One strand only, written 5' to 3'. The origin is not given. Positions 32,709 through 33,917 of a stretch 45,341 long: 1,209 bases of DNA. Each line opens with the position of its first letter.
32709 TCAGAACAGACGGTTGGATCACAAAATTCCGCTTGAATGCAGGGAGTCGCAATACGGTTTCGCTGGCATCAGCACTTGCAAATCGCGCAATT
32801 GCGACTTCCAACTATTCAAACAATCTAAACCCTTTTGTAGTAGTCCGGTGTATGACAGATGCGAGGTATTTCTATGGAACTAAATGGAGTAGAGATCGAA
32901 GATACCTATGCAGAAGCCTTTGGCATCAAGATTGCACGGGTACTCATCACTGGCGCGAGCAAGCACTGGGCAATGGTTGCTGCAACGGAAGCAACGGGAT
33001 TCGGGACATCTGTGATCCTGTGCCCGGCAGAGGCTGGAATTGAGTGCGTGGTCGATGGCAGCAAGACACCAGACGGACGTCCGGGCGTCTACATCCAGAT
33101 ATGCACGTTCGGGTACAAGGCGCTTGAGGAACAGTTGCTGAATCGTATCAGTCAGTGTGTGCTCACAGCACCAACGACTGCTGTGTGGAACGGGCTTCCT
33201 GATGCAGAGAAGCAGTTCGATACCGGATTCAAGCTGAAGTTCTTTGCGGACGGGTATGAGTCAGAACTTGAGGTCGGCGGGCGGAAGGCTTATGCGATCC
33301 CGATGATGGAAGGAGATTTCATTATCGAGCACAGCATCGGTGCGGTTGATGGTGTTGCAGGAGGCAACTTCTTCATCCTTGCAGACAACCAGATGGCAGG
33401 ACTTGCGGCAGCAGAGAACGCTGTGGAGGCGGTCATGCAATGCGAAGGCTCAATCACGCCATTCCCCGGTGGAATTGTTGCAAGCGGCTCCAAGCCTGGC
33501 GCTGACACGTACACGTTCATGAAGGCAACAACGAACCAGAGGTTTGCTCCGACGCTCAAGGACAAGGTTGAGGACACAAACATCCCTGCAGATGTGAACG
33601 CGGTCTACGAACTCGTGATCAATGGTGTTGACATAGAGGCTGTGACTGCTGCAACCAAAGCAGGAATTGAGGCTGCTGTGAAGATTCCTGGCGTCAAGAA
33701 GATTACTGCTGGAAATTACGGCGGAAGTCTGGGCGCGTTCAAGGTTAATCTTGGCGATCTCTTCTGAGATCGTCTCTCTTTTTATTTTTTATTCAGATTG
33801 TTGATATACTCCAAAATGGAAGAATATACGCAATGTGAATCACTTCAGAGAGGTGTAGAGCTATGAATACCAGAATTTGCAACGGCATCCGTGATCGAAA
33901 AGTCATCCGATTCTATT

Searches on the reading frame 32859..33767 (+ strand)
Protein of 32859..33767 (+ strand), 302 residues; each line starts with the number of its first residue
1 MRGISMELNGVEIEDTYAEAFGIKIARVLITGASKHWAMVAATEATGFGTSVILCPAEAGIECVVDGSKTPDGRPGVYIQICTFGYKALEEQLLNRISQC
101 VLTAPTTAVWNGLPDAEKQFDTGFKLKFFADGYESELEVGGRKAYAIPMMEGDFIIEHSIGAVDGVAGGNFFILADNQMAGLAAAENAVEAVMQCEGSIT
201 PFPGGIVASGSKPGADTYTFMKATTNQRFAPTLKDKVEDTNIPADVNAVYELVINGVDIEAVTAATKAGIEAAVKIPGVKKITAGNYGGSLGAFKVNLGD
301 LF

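Call 3: search_protein_families(library=pfam, proteins=[window:32859-33767:+], max_evalue=1)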
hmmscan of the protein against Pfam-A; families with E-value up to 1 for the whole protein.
window:32859-33767:+ (302 aa): 3 families
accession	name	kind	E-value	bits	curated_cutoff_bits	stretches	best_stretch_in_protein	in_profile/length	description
PF01913.23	FTR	-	5.9e-62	208.3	27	1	6-149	1-142/142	Formylmethanofuran-tetrahydromethanopterin formyltransferase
PF02741.20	FTR_C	-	2.6e-61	206.5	25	1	152-301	1-149/149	FTR, proximal lobe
PF14829.11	GPAT_N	-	0.21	12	25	1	219-251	3-35/76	Glycerol-3-phosphate acyltransferase N-terminal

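Call 72: find_homologous_proteins(query=window:32859-33764:+, max_evalue=1e-100)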
Query window:32859-33764:+ (302 aa): 1266 proteins with E <= 1e-100 among 8000 candidates; the best 120 are listed.
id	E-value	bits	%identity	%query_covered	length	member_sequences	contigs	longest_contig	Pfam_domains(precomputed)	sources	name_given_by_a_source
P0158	2.3e-185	633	95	98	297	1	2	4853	PF01913.24,PF02741.21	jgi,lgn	-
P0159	4.3e-184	629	96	98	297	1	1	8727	PF01913.24,PF02741.21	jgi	-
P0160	5.3e-184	628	95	98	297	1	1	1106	PF01913.24,PF02741.21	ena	-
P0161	1.0e-183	627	95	98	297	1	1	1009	PF01913.24,PF02741.21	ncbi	-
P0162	4.6e-182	622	95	98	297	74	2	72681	PF01913.24,PF02741.21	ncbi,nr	ncbi:MAG: Formylmethanofuran--tetrahydromethanopterin formyltransferase [Candidatus Methanogaster sp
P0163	1.3e-181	621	93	98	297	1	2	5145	PF01913.24,PF02741.21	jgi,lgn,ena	-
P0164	3.6e-181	619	93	98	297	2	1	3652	PF01913.24,PF02741.21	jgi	jgi:formylmethanofuran--tetrahydromethanopterin N-formyltransferase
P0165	1.4e-180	617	93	98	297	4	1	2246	PF01913.24,PF02741.21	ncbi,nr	ncbi:MAG: formylmethanofuran--tetrahydromethanopterin N-formyltransferase [Euryarchaeota archaeon]|n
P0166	1.4e-180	617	94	98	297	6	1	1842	PF01913.24,PF02741.21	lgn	-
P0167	2.2e-180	617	93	98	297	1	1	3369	PF01913.24,PF02741.21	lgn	-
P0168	3.6e-180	616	93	98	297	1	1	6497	PF01913.24,PF02741.21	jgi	jgi:formylmethanofuran--tetrahydromethanopterin N-formyltransferase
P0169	4.8e-179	612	92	98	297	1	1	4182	PF01913.24,PF02741.21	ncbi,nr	ncbi:MAG: formylmethanofuran--tetrahydromethanopterin N-formyltransferase [Euryarchaeota archaeon]|n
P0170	5.3e-177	605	91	98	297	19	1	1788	PF01913.24,PF02741.21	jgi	-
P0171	9.2e-177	605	92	98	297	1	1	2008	PF01913.24,PF02741.21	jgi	-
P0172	2.1e-175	600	91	98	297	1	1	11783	PF01913.24,PF02741.21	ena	-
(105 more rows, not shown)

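Call 73: find_encoding_contigs(protein=P0162, flank=10000, max_places=2)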
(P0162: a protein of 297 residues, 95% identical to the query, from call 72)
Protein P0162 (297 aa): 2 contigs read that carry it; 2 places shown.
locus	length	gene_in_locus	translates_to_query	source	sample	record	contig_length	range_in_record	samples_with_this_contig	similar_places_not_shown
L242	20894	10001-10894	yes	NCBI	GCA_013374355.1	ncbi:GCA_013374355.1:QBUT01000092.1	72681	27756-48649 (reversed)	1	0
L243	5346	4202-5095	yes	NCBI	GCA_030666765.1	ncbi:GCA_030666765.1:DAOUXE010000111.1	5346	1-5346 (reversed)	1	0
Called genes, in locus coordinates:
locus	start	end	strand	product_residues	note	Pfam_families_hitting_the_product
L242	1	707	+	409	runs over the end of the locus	PF10923:BrxC_BrxD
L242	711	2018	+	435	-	PF10923:BrxC_BrxD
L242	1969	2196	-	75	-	-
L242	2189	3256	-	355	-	PF01637:ATPase_2, PF13191:AAA_16, PF13401:AAA_22, PF00004:AAA (faint), PF21690:MJ1010-like_2nd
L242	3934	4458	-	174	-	PF01209:Ubie_methyltran, PF13489:Methyltransf_23, PF08704:GCD14 (weak), PF06325:PrmA, PF13847:Methyltransf_31, PF08241:Methyltransf_11, PF08242:Methyltransf_12, PF13649:Methyltransf_25, +2 more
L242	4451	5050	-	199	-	PF01209:Ubie_methyltran, PF13489:Methyltransf_23, PF01135:PCMT (weak), PF01728:FtsJ (weak), PF13847:Methyltransf_31, PF08241:Methyltransf_11, PF08242:Methyltransf_12, PF13649:Methyltransf_25, +1 more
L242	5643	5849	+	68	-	-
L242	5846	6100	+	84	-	PF05016:ParE_toxin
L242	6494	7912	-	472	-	PF14312:FG-GAP_2, PF18204:PGF-CTERM (weak)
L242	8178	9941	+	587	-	PF04068:Fer4_RLI, PF00037:Fer4, PF12837:Fer4_6 (weak), PF02463:SMC_N (faint), PF00005:ABC_tran, PF13304:AAA_21 (faint), PF00005:ABC_tran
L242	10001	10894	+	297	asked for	PF01913:FTR, PF02741:FTR_C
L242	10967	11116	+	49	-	-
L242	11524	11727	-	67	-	-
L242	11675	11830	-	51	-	-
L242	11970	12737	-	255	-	PF01678:DAP_epimerase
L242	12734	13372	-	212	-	PF18735:HEPN_RiboL-PSP (weak)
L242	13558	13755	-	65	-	-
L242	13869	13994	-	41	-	-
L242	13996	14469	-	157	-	PF13304:AAA_21 (faint), PF13732:DrrA1-3_C (weak)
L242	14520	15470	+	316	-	PF00665:rve (weak), PF13683:rve_3 (faint)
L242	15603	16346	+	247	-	PF02596:DUF169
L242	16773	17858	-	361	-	PF00005:ABC_tran, PF08402:TOBE_2 (weak), PF03459:TOBE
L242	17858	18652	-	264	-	PF00528:BPD_transp_1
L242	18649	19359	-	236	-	PF13938:DUF4213, PF04016:DUF364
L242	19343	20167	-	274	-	PF01547:SBP_bac_1 (faint), PF13531:SBP_bac_11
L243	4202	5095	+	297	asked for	PF01913:FTR, PF02741:FTR_C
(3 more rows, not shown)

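Call 74: find_encoding_contigs(protein=P0159, flank=8000, max_places=2)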
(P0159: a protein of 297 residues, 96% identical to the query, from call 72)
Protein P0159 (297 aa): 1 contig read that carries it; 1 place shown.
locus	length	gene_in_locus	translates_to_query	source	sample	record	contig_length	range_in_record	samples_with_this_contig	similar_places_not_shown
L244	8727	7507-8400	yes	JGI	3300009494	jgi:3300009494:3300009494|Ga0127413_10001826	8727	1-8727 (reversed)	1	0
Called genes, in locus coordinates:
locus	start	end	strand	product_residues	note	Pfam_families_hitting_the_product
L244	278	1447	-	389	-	PF00330:Aconitase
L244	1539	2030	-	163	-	PF12838:Fer4_7 (faint), PF13237:Fer4_10 (faint), PF13247:Fer4_11, PF13187:Fer4_9 (weak), PF00037:Fer4 (weak), PF14697:Fer4_21 (weak)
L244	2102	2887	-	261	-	-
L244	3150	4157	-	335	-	PF02826:2-Hacid_dh_C (faint), PF07991:KARI_N, PF01450:KARI_C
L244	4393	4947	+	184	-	-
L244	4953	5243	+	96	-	PF09871:DUF2098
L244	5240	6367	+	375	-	PF09890:DUF2117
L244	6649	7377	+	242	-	PF01902:Diphthami_syn_2_N, PF28410:Diphthami_syn_2_C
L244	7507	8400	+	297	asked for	PF01913:FTR, PF02741:FTR_C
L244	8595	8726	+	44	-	?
